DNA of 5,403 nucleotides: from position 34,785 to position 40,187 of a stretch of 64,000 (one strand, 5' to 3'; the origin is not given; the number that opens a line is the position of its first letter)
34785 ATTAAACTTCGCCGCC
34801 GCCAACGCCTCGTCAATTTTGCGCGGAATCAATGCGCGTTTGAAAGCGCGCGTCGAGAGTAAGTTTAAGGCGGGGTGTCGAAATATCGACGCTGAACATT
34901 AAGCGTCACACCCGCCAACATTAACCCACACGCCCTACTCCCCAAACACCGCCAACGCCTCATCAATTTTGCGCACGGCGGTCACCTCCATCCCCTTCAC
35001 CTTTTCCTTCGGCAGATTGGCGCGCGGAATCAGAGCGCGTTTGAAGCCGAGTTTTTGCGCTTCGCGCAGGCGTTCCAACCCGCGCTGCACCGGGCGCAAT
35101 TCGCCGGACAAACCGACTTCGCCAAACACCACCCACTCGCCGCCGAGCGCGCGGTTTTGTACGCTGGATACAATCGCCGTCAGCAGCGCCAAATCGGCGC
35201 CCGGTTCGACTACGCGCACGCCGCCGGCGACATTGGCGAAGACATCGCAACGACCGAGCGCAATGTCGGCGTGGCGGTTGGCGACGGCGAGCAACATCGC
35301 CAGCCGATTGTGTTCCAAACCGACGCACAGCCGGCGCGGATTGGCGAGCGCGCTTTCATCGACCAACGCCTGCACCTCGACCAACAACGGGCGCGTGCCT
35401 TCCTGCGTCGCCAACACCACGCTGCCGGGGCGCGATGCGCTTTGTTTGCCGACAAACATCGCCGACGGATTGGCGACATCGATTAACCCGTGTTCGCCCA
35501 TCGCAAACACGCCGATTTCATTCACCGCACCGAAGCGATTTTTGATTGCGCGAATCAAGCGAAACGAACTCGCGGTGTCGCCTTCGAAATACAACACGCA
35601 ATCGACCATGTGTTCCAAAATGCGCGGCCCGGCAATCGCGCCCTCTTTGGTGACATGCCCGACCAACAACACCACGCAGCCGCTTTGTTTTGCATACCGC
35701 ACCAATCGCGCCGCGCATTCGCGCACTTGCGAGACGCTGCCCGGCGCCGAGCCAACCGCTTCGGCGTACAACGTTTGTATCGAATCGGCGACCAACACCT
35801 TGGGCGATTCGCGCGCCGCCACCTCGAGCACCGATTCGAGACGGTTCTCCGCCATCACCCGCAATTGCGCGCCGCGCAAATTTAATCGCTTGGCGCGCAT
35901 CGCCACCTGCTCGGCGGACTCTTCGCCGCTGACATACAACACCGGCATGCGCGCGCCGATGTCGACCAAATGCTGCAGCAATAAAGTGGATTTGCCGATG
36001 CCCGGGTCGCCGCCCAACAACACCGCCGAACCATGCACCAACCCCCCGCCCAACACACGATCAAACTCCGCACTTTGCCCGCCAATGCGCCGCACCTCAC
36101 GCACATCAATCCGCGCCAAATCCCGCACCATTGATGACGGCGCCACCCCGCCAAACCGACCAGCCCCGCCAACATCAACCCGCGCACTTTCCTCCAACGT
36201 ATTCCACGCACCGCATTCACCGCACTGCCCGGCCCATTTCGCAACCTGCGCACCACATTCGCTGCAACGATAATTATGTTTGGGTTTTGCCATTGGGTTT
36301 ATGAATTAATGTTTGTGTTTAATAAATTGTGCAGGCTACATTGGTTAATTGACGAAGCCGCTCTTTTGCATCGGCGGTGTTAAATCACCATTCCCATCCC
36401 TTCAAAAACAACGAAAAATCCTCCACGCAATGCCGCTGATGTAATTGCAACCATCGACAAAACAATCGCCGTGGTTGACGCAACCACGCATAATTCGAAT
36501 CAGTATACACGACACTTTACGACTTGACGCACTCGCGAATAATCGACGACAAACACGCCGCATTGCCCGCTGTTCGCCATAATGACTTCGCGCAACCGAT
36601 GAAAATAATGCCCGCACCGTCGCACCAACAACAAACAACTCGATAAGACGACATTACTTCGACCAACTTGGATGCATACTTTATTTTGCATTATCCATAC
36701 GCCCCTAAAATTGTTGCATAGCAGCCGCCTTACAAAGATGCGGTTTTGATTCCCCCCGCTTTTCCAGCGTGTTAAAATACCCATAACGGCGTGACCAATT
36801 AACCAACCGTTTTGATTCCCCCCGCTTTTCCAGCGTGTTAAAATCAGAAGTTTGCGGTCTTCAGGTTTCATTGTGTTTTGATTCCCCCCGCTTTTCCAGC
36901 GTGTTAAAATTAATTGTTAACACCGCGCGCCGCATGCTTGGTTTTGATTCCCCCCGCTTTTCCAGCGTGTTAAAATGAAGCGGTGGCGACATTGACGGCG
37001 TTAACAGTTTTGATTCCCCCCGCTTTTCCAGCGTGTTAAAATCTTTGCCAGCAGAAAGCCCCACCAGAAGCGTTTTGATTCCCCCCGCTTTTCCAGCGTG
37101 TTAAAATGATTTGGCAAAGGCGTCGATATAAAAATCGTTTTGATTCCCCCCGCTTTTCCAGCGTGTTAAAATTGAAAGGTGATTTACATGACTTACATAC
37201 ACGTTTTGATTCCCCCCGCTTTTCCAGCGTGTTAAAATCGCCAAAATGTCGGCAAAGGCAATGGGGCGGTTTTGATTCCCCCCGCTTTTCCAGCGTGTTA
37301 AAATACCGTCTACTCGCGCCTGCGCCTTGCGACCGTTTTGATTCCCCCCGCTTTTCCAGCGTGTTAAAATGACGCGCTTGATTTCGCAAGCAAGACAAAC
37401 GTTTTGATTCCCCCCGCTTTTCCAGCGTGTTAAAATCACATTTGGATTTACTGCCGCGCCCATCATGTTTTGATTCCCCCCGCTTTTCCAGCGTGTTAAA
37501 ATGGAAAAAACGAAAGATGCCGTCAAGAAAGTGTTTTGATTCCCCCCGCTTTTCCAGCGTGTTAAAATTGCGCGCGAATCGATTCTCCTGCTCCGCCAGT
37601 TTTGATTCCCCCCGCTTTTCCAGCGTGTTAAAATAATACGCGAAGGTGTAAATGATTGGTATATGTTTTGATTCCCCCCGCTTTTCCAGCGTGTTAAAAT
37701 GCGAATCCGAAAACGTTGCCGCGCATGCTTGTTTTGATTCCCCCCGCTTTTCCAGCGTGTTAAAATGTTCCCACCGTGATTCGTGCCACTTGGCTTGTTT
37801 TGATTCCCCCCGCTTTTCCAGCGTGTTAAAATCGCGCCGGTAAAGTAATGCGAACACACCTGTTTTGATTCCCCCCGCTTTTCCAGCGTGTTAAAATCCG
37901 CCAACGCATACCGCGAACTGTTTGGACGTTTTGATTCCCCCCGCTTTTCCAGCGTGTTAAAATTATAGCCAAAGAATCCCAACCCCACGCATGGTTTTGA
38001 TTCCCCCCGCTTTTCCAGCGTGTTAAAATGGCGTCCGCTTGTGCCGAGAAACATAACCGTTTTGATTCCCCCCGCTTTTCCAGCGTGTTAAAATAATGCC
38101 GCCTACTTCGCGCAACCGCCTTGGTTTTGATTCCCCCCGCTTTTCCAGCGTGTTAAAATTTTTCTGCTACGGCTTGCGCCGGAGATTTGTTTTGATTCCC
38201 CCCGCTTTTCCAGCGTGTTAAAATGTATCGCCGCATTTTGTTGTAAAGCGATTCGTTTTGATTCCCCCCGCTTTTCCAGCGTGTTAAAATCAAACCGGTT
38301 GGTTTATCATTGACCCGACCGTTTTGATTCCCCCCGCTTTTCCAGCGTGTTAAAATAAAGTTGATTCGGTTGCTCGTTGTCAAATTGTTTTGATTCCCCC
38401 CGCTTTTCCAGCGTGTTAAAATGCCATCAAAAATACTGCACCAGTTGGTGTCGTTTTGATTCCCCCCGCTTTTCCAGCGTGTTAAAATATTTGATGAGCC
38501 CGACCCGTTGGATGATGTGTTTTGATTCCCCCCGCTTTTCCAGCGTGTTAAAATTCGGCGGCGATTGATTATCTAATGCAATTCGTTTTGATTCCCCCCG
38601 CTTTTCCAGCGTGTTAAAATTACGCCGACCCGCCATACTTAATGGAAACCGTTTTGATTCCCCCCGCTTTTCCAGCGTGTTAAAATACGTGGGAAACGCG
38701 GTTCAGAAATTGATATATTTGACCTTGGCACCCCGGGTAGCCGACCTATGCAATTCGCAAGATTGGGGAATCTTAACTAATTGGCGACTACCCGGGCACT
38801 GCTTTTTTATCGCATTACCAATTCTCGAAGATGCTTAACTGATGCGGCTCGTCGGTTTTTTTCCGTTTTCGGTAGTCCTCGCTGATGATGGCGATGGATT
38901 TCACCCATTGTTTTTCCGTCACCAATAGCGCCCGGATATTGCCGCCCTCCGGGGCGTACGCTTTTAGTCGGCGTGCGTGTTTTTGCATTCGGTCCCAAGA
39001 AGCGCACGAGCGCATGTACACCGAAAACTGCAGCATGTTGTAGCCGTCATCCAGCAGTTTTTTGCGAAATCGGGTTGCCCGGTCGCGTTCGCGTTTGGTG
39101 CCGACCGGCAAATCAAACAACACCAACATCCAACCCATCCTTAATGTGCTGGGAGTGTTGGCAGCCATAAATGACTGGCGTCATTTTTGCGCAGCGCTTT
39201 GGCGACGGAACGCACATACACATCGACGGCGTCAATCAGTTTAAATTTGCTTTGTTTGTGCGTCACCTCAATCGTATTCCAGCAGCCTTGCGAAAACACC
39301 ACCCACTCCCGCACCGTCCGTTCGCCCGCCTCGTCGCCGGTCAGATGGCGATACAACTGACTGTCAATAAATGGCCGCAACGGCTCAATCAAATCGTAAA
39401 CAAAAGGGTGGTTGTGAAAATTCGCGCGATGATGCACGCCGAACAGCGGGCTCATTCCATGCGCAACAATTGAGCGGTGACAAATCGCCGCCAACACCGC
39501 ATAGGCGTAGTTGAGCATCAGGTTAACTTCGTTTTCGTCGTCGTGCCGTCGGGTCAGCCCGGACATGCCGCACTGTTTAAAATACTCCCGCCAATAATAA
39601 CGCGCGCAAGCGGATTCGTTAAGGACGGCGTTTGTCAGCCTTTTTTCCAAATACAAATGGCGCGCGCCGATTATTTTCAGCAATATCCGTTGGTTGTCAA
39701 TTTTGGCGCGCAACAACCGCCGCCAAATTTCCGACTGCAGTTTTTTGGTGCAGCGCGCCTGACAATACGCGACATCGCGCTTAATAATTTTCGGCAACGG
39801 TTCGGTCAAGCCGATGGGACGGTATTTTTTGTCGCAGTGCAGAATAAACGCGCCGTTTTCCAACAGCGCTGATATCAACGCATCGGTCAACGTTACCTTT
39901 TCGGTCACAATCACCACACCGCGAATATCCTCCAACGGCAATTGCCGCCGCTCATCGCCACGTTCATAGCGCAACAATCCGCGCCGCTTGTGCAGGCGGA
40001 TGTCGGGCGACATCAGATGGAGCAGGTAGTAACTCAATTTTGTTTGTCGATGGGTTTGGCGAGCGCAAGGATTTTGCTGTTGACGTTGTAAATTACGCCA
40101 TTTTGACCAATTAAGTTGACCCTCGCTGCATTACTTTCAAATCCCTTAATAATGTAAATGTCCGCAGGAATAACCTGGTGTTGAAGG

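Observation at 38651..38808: Anti-repeat fused directly to the terminal CRISPR repeat: a promoter-sharing tracrRNA and a possible natural single-guide transcript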

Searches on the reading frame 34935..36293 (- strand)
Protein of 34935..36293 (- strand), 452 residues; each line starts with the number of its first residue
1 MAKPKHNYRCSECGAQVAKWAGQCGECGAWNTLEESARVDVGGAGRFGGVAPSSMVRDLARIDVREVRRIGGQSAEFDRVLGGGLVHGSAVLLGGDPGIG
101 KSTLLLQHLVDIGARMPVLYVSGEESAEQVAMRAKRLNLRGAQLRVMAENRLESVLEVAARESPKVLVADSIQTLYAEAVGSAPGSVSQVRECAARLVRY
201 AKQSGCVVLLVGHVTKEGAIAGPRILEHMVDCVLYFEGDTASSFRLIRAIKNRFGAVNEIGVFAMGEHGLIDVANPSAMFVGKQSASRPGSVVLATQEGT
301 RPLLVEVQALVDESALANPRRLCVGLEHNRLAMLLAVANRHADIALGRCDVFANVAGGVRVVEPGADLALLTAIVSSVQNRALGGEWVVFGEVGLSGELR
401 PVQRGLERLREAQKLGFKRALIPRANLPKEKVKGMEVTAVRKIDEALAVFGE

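Call 10: search_protein_families(library=ncbifam, proteins=[window:34935-36293:-])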
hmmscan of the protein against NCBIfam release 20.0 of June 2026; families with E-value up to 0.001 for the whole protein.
window:34935-36293:- (452 aa): 13 families
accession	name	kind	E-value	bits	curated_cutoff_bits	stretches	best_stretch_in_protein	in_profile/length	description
TIGR00416.1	sms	equivalog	6.9e-176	585.5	403.05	1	1-447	1-454/454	DNA repair protein RadA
TIGR02902.1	spore_lonB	equivalog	3.2e-13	49.1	723.3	1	307-449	383-529/531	ATP-dependent protease LonB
TIGR02903.1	spore_lon_C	equivalog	4.4e-12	45.3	678.8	1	336-449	498-613/615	Lon family ATP-dependent protease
NF006799.0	PRK09302.1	equivalog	4e-10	38.8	408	1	71-208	256-402/515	circadian clock protein KaiC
TIGR03881.1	KaiC_arch_4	hypoth_equivalog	2.9e-09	37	247.8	1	75-170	8-88/231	KaiC domain-containing protein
TIGR00764.1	lon_rel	equivalog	7.4e-07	28.1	516.6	1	243-448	408-590/608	ATP-dependent protease LonB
TIGR03877.1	thermo_KaiC_1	hypoth_equivalog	8.4e-07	28.7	307.25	1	69-134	3-69/238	KaiC domain-containing protein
TIGR03600.1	phage_DnaB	exception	1.5e-05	24.2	498.65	1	76-135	183-243/421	phage replicative helicase, DnaB family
TIGR00763.1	lon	equivalog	1.7e-05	23.5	608.05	1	363-447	701-791/795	endopeptidase La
NF008053.0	PRK10787.1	equivalog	6.5e-05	21.2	891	1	354-449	667-769/784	endopeptidase La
TIGR02653.1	Lon_rel_chp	hypoth_equivalog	0.00012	20.5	628.25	1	366-427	581-642/675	protease Lon-related BREX system protein BrxL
TIGR03880.1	KaiC_arch_3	hypoth_equivalog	0.00061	19.4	249.45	0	77-136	5-65/224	KaiC domain-containing protein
NF052589.1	ArlH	equivalog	0.00083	19.1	215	0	74-105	6-37/229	archaellum protein ArlH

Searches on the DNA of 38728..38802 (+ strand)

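Call 56: build_rna_model(alignment_id=A5, structure=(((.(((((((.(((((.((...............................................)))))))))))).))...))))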
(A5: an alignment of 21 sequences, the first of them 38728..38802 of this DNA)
Model R2 built from alignment A5 (21 sequences, 88 columns); structure: as given.
model positions 76; base pairs 17; branch points 0; effective number of sequences 2.88; information 0.744 bits per position. Calibrated on 0.2 Mb of random sequence (short: E-values are rough).
structure used (alignment columns):
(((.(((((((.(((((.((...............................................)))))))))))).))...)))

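Call 58: search_with_rna_model(model_id=R2, sources=[window, L001, L002, L003, L004, L005, L006, L007, L008, L009, L010, L011, L012, L013, L014, L015, L016, L017, L018, L019, L020, L021, L022, L023, L024, L025, L026, L027, L028, L029, L030, L031, L032, L033, L034, L035, L036, L037, L038, L039, L040, L041, L042, L043, L044, L045, L046, L047, L048, L049, L050, L051, L052, L053, L054, L055, L056, L057, L058, L059, L060, L061, L062, L063, L064, L065, L066, L067, L068, L069, L070, L071, L072, L073, L074, L075, L076, L077, L078, L079, L160, L161, L162, L163, L164, L165, L166, L167], max_evalue=1)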
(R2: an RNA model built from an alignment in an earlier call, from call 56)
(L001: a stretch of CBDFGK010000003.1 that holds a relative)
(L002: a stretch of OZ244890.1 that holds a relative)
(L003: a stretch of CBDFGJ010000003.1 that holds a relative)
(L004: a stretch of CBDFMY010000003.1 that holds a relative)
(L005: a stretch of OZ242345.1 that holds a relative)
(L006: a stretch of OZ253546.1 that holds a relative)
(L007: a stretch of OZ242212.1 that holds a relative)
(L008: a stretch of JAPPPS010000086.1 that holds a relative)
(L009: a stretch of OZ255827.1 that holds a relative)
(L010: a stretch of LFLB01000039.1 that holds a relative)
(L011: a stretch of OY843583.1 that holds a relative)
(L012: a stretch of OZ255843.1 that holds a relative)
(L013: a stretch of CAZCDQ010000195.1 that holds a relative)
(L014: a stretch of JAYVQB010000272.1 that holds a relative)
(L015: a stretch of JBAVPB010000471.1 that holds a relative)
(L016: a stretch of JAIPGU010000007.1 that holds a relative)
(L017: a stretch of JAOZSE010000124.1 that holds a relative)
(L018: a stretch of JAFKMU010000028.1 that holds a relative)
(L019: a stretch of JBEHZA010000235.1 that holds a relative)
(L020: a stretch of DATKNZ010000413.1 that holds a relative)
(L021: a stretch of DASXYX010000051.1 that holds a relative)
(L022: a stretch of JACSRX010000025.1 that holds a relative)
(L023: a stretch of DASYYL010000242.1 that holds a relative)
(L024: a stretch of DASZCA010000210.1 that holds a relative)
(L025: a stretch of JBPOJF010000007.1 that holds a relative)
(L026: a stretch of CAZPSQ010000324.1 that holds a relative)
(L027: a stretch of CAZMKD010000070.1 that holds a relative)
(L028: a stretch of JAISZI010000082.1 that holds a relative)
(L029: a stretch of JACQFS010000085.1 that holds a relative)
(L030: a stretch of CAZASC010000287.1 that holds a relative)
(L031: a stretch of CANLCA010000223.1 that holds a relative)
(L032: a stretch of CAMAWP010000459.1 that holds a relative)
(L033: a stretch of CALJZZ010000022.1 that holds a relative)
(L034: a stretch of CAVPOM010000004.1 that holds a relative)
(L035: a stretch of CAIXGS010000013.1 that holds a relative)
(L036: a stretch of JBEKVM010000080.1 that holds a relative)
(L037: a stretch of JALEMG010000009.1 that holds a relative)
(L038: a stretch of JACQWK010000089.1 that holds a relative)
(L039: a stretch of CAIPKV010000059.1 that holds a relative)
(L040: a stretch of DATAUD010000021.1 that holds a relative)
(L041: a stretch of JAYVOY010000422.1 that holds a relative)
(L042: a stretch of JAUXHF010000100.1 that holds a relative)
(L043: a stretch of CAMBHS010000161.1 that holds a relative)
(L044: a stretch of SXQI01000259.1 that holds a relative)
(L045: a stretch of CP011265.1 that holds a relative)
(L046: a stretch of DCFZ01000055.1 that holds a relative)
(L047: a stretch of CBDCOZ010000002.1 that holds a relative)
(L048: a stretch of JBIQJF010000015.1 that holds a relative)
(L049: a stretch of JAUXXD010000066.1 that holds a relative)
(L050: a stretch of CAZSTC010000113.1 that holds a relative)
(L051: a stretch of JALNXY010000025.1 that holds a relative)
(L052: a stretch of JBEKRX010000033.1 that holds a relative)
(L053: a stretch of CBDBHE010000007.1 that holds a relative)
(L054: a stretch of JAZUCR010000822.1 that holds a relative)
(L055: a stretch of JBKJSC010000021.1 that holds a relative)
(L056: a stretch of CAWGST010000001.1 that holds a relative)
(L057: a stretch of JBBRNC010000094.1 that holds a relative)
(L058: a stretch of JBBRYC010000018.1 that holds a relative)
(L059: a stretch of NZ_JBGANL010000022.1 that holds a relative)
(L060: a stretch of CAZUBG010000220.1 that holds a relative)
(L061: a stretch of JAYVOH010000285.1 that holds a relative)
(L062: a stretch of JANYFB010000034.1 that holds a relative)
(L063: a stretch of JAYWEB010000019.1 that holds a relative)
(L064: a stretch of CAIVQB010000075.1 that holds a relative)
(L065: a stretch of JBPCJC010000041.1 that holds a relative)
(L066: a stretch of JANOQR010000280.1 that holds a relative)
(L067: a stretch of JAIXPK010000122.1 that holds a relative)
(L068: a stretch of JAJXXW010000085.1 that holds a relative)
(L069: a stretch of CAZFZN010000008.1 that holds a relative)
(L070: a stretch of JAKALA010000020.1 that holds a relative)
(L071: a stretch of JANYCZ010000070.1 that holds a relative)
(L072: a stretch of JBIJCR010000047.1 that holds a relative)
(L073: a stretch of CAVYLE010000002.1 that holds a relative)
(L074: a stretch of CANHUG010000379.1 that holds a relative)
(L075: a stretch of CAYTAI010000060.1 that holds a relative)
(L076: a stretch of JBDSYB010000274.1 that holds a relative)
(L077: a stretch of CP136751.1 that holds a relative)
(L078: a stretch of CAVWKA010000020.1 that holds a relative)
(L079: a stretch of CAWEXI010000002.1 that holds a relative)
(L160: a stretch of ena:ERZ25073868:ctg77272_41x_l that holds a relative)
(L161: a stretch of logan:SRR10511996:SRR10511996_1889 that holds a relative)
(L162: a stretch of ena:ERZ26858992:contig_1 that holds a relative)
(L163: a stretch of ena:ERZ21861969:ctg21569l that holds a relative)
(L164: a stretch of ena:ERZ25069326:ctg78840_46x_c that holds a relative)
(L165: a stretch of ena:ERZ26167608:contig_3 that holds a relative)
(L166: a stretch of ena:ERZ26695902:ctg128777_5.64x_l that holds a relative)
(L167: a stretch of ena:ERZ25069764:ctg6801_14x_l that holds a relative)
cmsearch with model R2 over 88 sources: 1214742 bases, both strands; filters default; matches with E-value up to 1: 22.
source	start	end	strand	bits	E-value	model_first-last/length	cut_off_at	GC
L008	12613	12688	-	98.8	2.8e-22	1-76/76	no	0.59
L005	12621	12695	-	98.6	3.2e-22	1-76/76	no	0.57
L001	12607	12681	-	96.7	1e-21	1-76/76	no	0.56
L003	12661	12735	-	96.7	1e-21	1-76/76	no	0.56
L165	9688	9762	-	96.3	1.3e-21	1-76/76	no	0.57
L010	10587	10662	-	96.3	1.3e-21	1-76/76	no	0.54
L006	12670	12745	-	95.5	2e-21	1-76/76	no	0.58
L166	9745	9820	-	95.5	2e-21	1-76/76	no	0.58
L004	12583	12657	-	93.9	5.6e-21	1-76/76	no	0.56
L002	12643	12718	-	91.4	2.5e-20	1-76/76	no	0.51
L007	12494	12572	-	86.8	4e-19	1-76/76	no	0.54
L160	9628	9702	-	86.5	4.9e-19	1-76/76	no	0.56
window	38728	38802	+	84.9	1.2e-18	1-76/76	no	0.56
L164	9660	9738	-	82.1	7e-18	1-76/76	no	0.57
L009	12462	12536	-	75.3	4.3e-16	1-76/76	no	0.4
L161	9711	9786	-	74.2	8.5e-16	1-76/76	no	0.54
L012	12462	12534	-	73.9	1e-15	1-76/76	no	0.41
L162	9492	9564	-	73.9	1e-15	1-76/76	no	0.41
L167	8542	8615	-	63.6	5e-13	1-76/76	no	0.49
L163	10226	10303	-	62.5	1e-12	1-76/76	no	0.47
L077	12739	12818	-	59.4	6.7e-12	1-76/76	no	0.44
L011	12844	12920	-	55.6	6.7e-11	1-76/76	no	0.48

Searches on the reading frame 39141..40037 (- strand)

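Call 10: search_protein_families(library=ncbifam, proteins=[window:39141-40037:-])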
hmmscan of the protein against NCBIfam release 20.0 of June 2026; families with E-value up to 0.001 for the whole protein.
window:39141-40037:- (298 aa): 9 families
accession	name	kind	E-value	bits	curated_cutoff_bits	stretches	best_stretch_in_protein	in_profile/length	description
TIGR03639.1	cas1_NMENI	exception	4.8e-44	150.7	120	1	17-278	14-277/278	type II CRISPR-associated endonuclease Cas1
TIGR00287.1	cas1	equivalog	6.1e-26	91.3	71.7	1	12-285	8-322/327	CRISPR-associated endonuclease Cas1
NF049935.1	cas4g_cas1g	exception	1.4e-18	66.7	560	1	6-233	217-469/546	CRISPR-associated endonuclease Cas4g/Cas1g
TIGR04093.1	cas1_CYANO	exception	7.3e-13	48.1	385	2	28-124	30-126/334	type I-D CRISPR-associated endonuclease Cas1d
TIGR03640.1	cas1_DVULG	exception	3.4e-12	46.2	385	2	6-121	6-122/340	type I-C CRISPR-associated endonuclease Cas1c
TIGR04329.1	cas1_PREFRAN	exception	3.6e-09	36.1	300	1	141-230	160-248/317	type V CRISPR-associated endonuclease Cas1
TIGR03983.1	cas1_MYXAN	equivalog_domain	5.7e-09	35.4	358.05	1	158-222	194-258/347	type I-MYXAN CRISPR-associated endonuclease Cas1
TIGR03638.1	cas1_ECOLI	exception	9.3e-08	31.6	215.6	1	165-216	166-215/269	type I-E CRISPR-associated endonuclease Cas1e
TIGR03641.1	cas1_HMARI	exception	8.4e-06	25.3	304.1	1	15-231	11-244/324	type I-B CRISPR-associated endonuclease Cas1b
